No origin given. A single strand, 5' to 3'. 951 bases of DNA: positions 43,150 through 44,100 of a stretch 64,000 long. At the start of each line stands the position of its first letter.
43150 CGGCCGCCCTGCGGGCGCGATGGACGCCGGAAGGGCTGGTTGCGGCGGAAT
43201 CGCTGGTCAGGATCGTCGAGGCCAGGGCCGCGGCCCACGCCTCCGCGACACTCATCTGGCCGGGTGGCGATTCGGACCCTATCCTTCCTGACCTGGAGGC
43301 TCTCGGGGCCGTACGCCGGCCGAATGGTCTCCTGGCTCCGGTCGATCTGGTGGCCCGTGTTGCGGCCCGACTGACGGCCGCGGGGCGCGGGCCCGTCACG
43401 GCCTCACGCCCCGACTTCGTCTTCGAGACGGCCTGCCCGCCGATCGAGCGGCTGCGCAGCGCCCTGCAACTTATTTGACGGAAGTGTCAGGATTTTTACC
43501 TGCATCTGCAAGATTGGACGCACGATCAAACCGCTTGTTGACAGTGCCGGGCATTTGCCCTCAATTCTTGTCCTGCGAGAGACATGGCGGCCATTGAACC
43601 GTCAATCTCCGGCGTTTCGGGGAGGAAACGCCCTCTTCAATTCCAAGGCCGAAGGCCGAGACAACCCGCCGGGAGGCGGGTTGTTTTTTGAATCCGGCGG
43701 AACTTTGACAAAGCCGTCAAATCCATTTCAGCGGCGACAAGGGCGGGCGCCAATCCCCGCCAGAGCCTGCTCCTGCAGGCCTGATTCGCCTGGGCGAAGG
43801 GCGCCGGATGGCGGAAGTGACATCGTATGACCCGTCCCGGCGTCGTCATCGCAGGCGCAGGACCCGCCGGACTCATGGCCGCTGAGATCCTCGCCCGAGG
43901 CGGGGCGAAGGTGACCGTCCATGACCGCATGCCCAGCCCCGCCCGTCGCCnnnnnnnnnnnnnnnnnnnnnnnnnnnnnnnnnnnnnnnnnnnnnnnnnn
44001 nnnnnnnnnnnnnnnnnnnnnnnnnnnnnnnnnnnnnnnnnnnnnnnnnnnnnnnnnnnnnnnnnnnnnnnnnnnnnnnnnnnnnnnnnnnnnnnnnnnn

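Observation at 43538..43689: Independent ~120-nt sRNA after hisG with a G-rich loop complementary to the suhB/alpha-r8 seed (possible RNA sponge)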

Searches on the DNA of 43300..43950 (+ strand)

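Call 4: search_rna_families(source=window, start=43300, end=43950, threshold=evalue, max_evalue=10, show_alignments=4)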
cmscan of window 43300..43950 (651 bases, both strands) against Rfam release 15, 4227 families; matches with E-value up to 10: 9.
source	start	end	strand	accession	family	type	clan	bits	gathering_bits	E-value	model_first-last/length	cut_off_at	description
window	43575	43693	+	RF01527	CrfA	Gene; sRNA;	-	40.8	38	8.6e-06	1-136/136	no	Caulobacter sRNA CrfA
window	43347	43399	+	RF01791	F6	Gene; sRNA;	-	19.4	46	0.91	1-57/57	no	F6 TB sRNA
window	43834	43922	+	RF02137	HOXA11-AS1_1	Gene; lncRNA;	-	18.2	50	0.76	1-96/96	no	HOXA11 antisense RNA 1 conserved region 1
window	43659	43683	+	RF00624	P9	Gene;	-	16.8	43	0.57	48-73/74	no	Pseudomonas sRNA P9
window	43659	43785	-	RF02144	rsmX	Gene;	CL00106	16.1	56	1.5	1-114/114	no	rsmX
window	43592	43689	+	RF01772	rnk_pseudo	Cis-reg; leader;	-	16.1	55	5.2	1-108/108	no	Pseudomonas rnk leader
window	43661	43744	-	RF00624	P9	Gene;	-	12.7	43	6.7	1-74/74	no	Pseudomonas sRNA P9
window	43540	43559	-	RF02353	BjrC68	Gene; sRNA;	-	11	39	7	17-36/82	no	Bradyrhizobiaceae sRNA BjrC68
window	43642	43809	-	RF02656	sot0042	Gene; sRNA;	-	9.6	88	6.6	1-174/174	no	Sense overlapping transcript RNA 0042 (sot)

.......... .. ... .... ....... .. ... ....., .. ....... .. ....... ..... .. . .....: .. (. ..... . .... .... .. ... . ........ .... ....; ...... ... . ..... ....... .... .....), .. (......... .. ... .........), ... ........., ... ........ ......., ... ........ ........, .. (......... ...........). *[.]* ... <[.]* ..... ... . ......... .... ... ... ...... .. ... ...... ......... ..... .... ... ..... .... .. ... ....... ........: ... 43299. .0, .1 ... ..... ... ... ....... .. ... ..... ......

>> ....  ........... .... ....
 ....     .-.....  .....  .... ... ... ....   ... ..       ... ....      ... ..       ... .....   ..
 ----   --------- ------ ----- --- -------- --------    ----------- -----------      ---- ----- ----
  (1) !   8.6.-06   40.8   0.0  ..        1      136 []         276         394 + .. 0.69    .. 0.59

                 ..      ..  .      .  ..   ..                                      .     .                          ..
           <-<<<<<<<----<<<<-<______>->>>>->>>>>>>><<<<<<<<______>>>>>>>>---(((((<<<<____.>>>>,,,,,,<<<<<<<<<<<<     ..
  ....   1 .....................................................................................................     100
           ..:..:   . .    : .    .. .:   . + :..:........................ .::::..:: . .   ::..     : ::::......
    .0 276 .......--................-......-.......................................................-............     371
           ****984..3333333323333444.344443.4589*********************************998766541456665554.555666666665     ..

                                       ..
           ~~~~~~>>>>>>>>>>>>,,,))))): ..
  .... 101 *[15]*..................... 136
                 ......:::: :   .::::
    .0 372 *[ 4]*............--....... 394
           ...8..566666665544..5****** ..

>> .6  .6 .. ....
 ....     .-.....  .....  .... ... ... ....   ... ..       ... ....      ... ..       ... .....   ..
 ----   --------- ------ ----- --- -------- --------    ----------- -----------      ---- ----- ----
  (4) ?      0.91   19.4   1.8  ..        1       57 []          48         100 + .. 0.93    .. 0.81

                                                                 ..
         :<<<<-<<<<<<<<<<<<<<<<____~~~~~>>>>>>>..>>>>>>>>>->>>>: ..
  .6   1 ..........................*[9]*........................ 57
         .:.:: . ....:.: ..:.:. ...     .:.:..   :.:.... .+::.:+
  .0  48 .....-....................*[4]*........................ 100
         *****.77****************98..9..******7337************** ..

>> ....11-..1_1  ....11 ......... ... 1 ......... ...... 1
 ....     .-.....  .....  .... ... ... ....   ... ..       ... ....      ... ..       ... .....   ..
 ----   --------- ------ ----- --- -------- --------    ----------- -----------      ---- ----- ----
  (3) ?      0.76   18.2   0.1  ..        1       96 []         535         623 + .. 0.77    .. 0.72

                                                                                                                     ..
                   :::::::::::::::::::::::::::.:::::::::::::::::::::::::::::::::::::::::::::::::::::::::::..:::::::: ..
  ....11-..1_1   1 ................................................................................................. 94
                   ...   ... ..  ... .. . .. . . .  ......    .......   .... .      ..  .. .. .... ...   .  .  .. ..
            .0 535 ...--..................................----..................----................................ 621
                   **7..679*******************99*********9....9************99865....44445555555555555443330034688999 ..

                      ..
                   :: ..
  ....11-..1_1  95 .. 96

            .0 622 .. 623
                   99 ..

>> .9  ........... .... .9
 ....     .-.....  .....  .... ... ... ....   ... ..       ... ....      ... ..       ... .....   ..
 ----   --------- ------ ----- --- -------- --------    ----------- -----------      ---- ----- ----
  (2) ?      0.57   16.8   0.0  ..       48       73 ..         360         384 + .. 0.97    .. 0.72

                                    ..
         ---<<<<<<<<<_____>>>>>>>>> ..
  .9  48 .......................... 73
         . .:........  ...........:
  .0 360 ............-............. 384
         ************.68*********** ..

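Call 47: search_rna_families(sources=[L018, L016, L059, L001, L014, L007, L002, L050, L085, L056, L109, L112, L057, L088, L095, L107, L037, L058], threshold=gathering)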
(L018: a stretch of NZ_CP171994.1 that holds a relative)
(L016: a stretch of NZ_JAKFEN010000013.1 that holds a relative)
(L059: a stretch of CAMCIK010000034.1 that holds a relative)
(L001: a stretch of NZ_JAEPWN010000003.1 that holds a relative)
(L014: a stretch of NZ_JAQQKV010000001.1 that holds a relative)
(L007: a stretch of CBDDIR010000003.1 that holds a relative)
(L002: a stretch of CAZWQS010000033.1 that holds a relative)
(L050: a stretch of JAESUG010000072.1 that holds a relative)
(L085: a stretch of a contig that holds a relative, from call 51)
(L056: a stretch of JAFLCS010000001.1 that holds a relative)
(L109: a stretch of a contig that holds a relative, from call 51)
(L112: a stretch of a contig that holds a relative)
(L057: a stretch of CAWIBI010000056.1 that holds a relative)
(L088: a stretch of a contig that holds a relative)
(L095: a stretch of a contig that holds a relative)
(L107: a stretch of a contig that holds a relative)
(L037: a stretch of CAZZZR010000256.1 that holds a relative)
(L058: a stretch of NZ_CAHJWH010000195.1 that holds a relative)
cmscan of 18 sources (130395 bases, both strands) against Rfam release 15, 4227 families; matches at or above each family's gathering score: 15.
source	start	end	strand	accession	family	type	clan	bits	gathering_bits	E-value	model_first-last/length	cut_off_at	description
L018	4059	4194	+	RF01527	CrfA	Gene; sRNA;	-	160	38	1.9e-29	1-136/136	no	Caulobacter sRNA CrfA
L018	75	245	-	RF01528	CC3513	Gene; sRNA;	-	135.9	40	5.5e-24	1-176/176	no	caulobacter sRNA CC3513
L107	3661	3784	-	RF01527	CrfA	Gene; sRNA;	-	72.9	38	1.7e-10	1-136/136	no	Caulobacter sRNA CrfA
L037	622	744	+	RF01527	CrfA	Gene; sRNA;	-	68.8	38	1.3e-09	1-136/136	no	Caulobacter sRNA CrfA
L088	4860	4985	+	RF01527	CrfA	Gene; sRNA;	-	68.4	38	1.6e-09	1-136/136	no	Caulobacter sRNA CrfA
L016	3664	3791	-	RF01527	CrfA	Gene; sRNA;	-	61.9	38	4.3e-08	1-136/136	no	Caulobacter sRNA CrfA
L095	5336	5457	-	RF01527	CrfA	Gene; sRNA;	-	61.3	38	5.9e-08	1-136/136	no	Caulobacter sRNA CrfA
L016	7601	7767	+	RF01528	CC3513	Gene; sRNA;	-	58.3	40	3e-07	1-176/176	no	caulobacter sRNA CC3513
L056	7537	7637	-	RF01527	CrfA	Gene; sRNA;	-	50.4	38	1.3e-05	1-136/136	no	Caulobacter sRNA CrfA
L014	2699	2819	-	RF01527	CrfA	Gene; sRNA;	-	47.7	38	5.3e-05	1-136/136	no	Caulobacter sRNA CrfA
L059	4275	4395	-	RF01527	CrfA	Gene; sRNA;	-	44.9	38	0.00022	1-136/136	no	Caulobacter sRNA CrfA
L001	4347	4464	-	RF01527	CrfA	Gene; sRNA;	-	44.3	38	0.00029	1-136/136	no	Caulobacter sRNA CrfA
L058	353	474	+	RF01527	CrfA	Gene; sRNA;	-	43.1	38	0.00053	1-136/136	no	Caulobacter sRNA CrfA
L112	3702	3814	+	RF01527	CrfA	Gene; sRNA;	-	40.5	38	0.002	1-136/136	no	Caulobacter sRNA CrfA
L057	2958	3068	-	RF01527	CrfA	Gene; sRNA;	-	39.6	38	0.003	1-136/136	no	Caulobacter sRNA CrfA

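Call 50: build_rna_model(alignment_id=A2, structure=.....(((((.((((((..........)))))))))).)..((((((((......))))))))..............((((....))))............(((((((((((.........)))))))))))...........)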
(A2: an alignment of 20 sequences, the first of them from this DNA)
Model R1 built from alignment A2 (20 sequences, 143 columns); structure: as given.
model positions 125; base pairs 34; branch points 3; effective number of sequences 1.17; information 0.589 bits per position. Calibrated on 0.2 Mb of random sequence (short: E-values are rough).
structure used (alignment columns):
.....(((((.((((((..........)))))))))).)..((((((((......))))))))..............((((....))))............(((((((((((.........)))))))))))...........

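Call 51: search_with_rna_model(model_id=R1, sources=[window, L001, L002, L005, L006, L007, L008, L011, L013, L014, L015, L016, L017, L020, L023, L024, L025, L026, L029, L030, L036, L037, L038, L040, L041, L042, L043, L044, L045, L046, L048, L049, L050, L051, L055, L056, L057, L058, L059, L061, L063, L064, L067, L071, L074, L082, L083, L084, L085, L088, L099, L100, L103, L106, L112, L113, L115, L119, L010, L018, L079, L095, L107, L109, L003, L012, L019, L022], max_evalue=0.01, make_alignment=true)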
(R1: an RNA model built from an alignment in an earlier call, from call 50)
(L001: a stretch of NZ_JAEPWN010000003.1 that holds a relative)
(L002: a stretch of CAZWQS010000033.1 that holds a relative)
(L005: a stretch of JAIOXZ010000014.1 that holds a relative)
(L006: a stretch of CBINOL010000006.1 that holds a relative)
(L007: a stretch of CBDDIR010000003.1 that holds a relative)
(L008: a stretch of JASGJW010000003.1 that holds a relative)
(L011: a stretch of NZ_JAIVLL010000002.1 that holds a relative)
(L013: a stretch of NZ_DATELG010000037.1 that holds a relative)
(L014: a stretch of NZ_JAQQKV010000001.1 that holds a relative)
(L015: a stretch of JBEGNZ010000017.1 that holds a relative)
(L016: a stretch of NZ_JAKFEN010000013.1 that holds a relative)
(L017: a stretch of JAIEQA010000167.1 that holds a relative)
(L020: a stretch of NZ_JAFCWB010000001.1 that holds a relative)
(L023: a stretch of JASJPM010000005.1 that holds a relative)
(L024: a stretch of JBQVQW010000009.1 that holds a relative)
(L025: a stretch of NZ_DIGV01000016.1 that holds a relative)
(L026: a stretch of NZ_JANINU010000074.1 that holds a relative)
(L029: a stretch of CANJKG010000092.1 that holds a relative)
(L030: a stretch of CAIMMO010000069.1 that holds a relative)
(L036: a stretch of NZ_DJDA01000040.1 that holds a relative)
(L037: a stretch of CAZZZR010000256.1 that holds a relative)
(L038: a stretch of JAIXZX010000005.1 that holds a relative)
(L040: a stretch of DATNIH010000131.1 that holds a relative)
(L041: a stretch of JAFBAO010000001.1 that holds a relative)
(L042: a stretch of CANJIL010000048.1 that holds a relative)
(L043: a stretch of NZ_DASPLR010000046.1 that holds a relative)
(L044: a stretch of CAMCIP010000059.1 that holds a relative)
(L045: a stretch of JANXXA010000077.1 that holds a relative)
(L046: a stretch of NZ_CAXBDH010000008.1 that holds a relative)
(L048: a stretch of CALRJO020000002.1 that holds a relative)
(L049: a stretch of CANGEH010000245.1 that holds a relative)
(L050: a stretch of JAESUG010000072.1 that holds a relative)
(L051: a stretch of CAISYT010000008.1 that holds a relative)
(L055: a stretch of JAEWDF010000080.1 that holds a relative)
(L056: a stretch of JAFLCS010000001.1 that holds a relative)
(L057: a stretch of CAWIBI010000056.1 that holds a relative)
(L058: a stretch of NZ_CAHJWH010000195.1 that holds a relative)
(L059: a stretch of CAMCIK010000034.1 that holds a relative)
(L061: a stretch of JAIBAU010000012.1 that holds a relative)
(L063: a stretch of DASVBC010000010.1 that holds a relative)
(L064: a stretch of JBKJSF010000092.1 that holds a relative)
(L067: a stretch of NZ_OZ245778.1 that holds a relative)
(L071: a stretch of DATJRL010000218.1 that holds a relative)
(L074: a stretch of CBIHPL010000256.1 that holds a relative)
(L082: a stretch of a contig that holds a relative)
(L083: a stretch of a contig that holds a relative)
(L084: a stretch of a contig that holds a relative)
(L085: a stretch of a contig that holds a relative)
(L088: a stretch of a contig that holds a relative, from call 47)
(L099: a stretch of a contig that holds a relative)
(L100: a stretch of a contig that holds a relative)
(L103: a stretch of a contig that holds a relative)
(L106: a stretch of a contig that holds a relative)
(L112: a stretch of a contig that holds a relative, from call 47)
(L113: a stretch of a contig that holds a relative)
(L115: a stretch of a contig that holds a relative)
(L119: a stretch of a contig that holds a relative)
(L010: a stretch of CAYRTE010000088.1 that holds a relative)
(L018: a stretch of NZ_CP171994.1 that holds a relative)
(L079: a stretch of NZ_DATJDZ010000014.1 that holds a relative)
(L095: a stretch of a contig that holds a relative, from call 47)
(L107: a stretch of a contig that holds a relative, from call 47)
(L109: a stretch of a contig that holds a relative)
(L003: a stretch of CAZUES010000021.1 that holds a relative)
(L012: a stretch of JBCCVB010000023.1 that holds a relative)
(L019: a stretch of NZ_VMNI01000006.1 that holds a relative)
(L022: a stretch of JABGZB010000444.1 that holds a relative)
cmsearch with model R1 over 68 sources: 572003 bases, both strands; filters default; matches with E-value up to 0.01: 84.
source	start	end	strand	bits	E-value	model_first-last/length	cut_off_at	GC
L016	3668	3792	-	146.7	1e-36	1-125/125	no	0.58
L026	28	150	+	135.8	8.2e-34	1-125/125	no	0.64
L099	1061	1185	-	132.9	4.8e-33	1-125/125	no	0.56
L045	3849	3974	-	132.1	7.9e-33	1-125/125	no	0.62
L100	2971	3094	-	127.4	1.5e-31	1-125/125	no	0.6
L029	7628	7749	-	118.7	2.9e-29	1-125/125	no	0.61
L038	987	1118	+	117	8.5e-29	1-125/125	no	0.58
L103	1201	1334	-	112.3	1.5e-27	1-125/125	no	0.58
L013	7187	7308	-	104.1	2.2e-25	1-125/125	no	0.61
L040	742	863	+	100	2.8e-24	1-125/125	no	0.59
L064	3607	3734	-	89.6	1.6e-21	1-125/125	no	0.65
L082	5341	5469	+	88.4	3.5e-21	1-125/125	no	0.61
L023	4719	4848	-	87.9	4.7e-21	1-125/125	no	0.61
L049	1071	1195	-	87.7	5.1e-21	1-125/125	no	0.54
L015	3017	3135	+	85.1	2.6e-20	1-125/125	no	0.55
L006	2820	2949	+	82.7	1.1e-19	1-125/125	no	0.59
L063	4400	4531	-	81.6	2.2e-19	1-125/125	no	0.64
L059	4282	4396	-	81.5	2.3e-19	1-125/125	no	0.59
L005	7202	7329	+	80.7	3.9e-19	1-125/125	no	0.63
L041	3470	3590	-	77.7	2.3e-18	1-125/125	no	0.6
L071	5344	5469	+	75.2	1.1e-17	1-125/125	no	0.61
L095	5342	5460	-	74.5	1.6e-17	1-125/125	no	0.58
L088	4857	4979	+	74.3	1.9e-17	1-125/125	no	0.62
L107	3667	3787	-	72.1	7.4e-17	1-125/125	no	0.69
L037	619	738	+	71.2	1.3e-16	1-125/125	no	0.64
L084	2940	3069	-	70.3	2.2e-16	1-125/125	no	0.56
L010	3642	3771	-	70.1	2.4e-16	1-125/125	no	0.58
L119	2658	2772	-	69.9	2.8e-16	1-125/125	no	0.64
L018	4060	4188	+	69.2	4.4e-16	1-125/125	no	0.59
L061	3723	3839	-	68.5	6.8e-16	1-125/125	no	0.68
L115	746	874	+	65.8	3.5e-15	1-125/125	no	0.61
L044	7032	7150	-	62.3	3e-14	1-125/125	no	0.64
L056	7540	7640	-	62.2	3e-14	1-125/125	no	0.67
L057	2964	3071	-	62.1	3.3e-14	1-125/125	no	0.64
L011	3382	3498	+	61.4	5.1e-14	1-125/125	no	0.65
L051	616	746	-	60.9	7e-14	1-125/125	no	0.58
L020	6847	6956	-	59.9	1.3e-13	1-125/125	no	0.6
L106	5838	5957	+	59.3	1.8e-13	1-125/125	no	0.63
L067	7634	7749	-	57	7.4e-13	1-125/125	no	0.63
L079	7006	7125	+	57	7.5e-13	1-125/125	no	0.45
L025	7855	7975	+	56.7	8.9e-13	1-125/125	no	0.61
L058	352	464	+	56.4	1.1e-12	1-125/125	no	0.6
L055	87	190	+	56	1.4e-12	1-125/125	no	0.59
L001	4345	4463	-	55.7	1.6e-12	1-125/125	no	0.59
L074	3739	3858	-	55.7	1.7e-12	1-125/125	no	0.54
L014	2704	2818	-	54.8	2.9e-12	1-125/125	no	0.55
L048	1557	1682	-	54.5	3.5e-12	1-125/125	no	0.66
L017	282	403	+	54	4.8e-12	1-125/125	no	0.64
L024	3378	3474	-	53.9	5e-12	1-125/125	no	0.62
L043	7401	7521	+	53.4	6.7e-12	1-125/125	no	0.67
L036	6858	6952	-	52.6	1.1e-11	1-125/125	no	0.6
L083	3295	3389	+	51.6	2e-11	1-125/125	no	0.62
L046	703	828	-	51.4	2.3e-11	1-125/125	no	0.63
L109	5789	5892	+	47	3.4e-10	1-125/125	no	0.7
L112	3719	3813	+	46.2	5.5e-10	1-125/125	no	0.48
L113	4008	4103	-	45.7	7.8e-10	1-125/125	no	0.68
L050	2901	3005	-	38.5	6.3e-08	1-125/125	no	0.5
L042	4497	4604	+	32.8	2.1e-06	1-125/125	no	0.57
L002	3230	3329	-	32.1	3.2e-06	1-125/125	no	0.71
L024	3309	3423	+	31.2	5.5e-06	1-125/125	no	0.63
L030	1319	1412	-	30.8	6.8e-06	1-125/125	no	0.57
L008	6987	7093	-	29.8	1.3e-05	1-125/125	no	0.59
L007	1333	1426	+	29.3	1.7e-05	1-125/125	no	0.59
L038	1074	1186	-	27.8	4.3e-05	1-125/125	no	0.54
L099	964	1105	+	26.8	8e-05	1-125/125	no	0.5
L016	3568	3712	+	26.4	0.0001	1-125/125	no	0.57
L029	7584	7671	+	26.2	0.00012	1-125/125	no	0.56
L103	1127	1245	+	25.8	0.00015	1-125/125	no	0.58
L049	1007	1115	+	24.6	0.00031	1-125/125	no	0.56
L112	3768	3920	-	23.8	0.00051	1-125/125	no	0.5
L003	6290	6405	+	23.7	0.00053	1-125/125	no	0.71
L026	106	221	-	22.7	0.001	1-125/125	no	0.55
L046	638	748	+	22.4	0.0012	1-125/125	no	0.62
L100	2971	3008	+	22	0.0015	81-118/125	no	0.68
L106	5919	5977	-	21.7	0.0019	59-118/125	no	0.66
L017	358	483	-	20.8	0.0032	1-125/125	no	0.65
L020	6804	6892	+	20.6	0.0035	1-125/125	no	0.67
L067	7574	7679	+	20.3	0.0043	1-125/125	no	0.67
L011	3453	3591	-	19.9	0.0054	1-125/125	no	0.68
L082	5425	5539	-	19.7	0.0061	1-125/125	no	0.63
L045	3777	3893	+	19.6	0.0066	1-125/125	no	0.56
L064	3527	3651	+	19.5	0.0072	1-125/125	no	0.59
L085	1910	1999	-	19.3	0.0077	1-125/125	no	0.53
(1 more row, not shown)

Alignment A3: 84 matches aligned to the model, 294 columns, each read 5' to 3' on its own strand. Consensus structure (alignment columns), stored with it:
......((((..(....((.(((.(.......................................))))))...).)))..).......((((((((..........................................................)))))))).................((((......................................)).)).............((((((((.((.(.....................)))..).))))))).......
